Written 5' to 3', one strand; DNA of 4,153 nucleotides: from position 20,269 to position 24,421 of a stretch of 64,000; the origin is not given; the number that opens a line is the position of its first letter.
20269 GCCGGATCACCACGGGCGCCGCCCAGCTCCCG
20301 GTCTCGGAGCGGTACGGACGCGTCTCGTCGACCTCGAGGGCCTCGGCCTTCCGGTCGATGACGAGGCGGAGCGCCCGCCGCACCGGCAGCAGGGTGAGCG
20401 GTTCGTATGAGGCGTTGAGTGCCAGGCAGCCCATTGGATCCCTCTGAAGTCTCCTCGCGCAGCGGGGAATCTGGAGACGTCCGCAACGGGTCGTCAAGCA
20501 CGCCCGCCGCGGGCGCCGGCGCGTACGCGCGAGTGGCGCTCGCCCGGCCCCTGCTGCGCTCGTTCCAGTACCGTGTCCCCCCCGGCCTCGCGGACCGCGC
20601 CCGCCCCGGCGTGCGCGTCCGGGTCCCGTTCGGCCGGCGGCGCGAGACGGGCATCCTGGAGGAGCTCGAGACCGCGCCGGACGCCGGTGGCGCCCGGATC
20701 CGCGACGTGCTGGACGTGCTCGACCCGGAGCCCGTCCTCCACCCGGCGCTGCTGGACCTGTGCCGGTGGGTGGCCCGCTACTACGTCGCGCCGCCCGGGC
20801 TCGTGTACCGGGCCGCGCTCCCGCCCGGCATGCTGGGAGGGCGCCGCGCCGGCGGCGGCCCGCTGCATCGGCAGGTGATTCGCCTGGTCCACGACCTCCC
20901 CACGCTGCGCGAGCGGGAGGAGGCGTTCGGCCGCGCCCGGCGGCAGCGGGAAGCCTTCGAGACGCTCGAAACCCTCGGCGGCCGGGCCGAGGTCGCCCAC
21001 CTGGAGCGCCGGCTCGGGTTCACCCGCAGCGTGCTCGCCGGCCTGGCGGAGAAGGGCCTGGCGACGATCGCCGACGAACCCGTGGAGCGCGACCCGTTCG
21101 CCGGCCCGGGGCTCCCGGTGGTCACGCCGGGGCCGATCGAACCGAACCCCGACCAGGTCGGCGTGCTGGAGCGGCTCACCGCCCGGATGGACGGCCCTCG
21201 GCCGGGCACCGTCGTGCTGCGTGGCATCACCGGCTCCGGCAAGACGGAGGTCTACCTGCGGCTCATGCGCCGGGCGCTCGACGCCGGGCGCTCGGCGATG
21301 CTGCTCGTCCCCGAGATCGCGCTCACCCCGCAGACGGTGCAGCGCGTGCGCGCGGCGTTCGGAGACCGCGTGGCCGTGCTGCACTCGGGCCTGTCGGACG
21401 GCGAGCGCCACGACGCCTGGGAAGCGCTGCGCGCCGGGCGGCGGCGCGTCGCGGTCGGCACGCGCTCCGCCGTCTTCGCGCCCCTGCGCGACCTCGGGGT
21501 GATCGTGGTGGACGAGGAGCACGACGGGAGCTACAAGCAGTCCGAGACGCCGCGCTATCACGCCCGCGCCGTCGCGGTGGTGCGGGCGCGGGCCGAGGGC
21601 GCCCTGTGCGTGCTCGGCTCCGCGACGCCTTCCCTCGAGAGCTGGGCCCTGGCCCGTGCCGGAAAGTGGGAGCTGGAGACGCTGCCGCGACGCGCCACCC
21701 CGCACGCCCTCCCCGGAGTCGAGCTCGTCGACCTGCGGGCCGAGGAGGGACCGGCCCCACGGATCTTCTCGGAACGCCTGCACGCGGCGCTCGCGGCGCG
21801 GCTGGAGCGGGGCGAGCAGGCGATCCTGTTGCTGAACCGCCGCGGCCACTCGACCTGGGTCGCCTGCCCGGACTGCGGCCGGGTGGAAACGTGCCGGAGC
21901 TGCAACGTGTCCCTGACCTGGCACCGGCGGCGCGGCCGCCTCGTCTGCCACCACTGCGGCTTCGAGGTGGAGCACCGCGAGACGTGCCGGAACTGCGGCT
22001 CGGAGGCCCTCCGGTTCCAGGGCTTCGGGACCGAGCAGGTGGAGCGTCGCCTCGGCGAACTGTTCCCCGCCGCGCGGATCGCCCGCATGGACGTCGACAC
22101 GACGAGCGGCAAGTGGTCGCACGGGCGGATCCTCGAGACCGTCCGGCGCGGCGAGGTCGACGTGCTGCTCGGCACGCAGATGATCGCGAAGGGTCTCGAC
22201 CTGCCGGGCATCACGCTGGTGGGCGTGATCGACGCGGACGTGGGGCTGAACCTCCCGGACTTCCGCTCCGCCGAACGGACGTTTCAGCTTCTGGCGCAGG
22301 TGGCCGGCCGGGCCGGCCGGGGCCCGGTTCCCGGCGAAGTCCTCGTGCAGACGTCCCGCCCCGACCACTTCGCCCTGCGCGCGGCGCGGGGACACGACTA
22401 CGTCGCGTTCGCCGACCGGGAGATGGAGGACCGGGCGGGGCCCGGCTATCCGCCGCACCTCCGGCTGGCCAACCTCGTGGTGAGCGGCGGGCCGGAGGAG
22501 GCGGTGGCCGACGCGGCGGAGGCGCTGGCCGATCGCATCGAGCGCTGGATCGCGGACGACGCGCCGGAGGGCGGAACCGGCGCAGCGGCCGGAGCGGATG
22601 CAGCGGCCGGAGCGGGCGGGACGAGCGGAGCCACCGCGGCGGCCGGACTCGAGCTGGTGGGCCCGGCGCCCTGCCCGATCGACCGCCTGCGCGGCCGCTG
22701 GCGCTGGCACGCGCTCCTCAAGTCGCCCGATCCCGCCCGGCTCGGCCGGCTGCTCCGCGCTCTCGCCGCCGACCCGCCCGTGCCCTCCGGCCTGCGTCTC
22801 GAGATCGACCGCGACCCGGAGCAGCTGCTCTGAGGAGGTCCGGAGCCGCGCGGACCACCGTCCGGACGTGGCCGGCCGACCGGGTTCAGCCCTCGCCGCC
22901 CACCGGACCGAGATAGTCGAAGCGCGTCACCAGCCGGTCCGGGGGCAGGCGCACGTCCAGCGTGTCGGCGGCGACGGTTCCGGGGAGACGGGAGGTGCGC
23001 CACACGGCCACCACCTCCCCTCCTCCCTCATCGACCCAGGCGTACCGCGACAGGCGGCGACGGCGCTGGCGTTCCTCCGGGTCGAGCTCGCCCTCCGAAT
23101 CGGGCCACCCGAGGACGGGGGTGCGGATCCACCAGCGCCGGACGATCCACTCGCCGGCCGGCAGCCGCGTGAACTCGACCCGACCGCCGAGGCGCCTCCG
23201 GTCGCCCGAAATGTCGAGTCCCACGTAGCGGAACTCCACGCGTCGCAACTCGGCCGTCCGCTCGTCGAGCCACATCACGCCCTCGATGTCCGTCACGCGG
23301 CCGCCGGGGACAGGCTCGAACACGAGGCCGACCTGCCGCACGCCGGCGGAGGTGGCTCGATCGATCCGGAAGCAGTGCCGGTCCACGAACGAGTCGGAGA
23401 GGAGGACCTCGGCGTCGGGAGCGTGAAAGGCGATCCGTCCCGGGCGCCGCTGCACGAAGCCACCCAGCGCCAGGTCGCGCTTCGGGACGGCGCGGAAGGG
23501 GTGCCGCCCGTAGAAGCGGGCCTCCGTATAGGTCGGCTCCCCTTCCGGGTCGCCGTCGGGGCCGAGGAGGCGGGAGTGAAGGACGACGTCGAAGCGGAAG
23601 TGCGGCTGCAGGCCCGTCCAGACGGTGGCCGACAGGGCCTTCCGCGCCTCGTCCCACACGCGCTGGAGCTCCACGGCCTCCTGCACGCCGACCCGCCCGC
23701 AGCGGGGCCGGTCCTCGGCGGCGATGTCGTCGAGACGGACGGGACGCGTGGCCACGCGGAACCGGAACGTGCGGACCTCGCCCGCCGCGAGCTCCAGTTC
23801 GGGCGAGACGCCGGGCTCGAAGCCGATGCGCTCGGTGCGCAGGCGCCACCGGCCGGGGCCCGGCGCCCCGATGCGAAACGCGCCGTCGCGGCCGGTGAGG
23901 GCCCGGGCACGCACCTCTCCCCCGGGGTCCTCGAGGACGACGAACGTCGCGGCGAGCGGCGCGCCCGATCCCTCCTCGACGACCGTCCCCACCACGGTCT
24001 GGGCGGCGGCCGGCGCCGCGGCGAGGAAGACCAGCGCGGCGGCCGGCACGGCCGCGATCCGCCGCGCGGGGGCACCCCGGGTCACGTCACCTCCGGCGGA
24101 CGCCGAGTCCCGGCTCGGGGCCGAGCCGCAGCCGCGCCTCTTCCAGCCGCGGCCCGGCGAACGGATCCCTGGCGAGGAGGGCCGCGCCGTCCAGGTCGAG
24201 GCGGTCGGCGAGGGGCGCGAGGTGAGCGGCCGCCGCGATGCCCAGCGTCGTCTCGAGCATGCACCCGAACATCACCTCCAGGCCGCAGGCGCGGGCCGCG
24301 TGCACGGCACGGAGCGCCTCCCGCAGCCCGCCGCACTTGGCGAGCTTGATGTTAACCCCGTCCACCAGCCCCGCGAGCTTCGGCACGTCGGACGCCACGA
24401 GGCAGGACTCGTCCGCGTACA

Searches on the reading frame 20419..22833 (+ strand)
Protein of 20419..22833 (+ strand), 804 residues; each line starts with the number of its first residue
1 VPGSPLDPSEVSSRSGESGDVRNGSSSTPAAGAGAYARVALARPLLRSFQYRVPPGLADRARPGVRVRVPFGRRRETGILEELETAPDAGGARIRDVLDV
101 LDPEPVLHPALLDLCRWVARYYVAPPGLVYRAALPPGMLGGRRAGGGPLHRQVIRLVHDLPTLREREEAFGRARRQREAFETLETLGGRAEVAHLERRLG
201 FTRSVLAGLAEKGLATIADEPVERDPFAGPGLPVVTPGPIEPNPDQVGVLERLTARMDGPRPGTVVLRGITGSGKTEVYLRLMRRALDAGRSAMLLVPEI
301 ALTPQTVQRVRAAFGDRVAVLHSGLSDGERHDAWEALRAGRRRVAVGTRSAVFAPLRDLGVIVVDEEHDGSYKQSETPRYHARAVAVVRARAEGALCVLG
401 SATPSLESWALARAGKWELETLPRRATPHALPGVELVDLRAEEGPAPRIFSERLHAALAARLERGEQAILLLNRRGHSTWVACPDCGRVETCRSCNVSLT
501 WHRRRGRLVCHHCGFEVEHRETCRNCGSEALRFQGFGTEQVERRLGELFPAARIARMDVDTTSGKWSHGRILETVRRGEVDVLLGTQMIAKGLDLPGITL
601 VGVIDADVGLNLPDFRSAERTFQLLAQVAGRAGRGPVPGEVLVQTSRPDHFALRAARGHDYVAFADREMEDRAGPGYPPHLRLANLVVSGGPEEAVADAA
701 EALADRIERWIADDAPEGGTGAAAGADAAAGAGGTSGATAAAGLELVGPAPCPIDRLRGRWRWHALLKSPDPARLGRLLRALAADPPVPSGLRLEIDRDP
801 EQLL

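Call 59: search_protein_families(library=pfam, proteins=[window:20419-22833:+], max_evalue=0.00001)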
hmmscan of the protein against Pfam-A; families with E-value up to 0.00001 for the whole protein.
window:20419-22833:+ (804 aa): 6 families
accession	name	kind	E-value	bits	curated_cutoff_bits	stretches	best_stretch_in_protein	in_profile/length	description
PF17764.6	PriA_3primeBD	-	8.2e-27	93.3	22.7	1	38-135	1-96/96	3'DNA-binding domain (3'BD)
PF00270.35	DEAD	-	1.1e-15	58.2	26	1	264-405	16-161/167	DEAD/DEAH box helicase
PF18074.6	PriA_C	-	7.4e-14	52.8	26.9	1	679-800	1-95/95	Primosomal protein N C-terminal domain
PF04851.21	ResIII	-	9.3e-13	48.8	22.5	1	240-404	2-162/164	Type III restriction enzyme, res subunit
PF00271.37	Helicase_C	-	7.3e-11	42.7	23.5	1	569-634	55-108/110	Helicase conserved C-terminal domain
PF18319.7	Zn_ribbon_PriA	-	3.7e-10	40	26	1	492-516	1-25/27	PriA DNA helicase Cys-rich region (CRR) domain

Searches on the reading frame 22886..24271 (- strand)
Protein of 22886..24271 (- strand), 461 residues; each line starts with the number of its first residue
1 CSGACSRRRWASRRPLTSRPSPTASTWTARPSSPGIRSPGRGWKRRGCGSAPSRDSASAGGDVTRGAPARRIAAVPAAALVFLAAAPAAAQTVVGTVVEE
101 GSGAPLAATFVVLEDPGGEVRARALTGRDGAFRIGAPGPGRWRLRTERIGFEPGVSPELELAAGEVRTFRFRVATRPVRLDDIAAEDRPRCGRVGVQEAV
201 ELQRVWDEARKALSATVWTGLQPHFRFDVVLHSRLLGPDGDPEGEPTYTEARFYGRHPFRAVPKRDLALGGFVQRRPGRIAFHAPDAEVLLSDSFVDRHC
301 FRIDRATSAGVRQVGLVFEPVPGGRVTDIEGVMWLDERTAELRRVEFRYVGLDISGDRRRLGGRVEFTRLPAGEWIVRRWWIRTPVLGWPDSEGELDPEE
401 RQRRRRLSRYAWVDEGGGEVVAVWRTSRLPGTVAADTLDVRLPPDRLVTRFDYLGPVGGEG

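Call 59: search_protein_families(library=pfam, proteins=[window:22886-24271:-], max_evalue=0.00001)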
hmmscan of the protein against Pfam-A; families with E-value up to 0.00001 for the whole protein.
window:22886-24271:- (461 aa): 1 family
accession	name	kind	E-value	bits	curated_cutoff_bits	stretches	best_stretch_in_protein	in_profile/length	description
PF13620.12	CarboxypepD_reg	-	1e-12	48.7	32.3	1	92-172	1-80/82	Carboxypeptidase regulatory-like domain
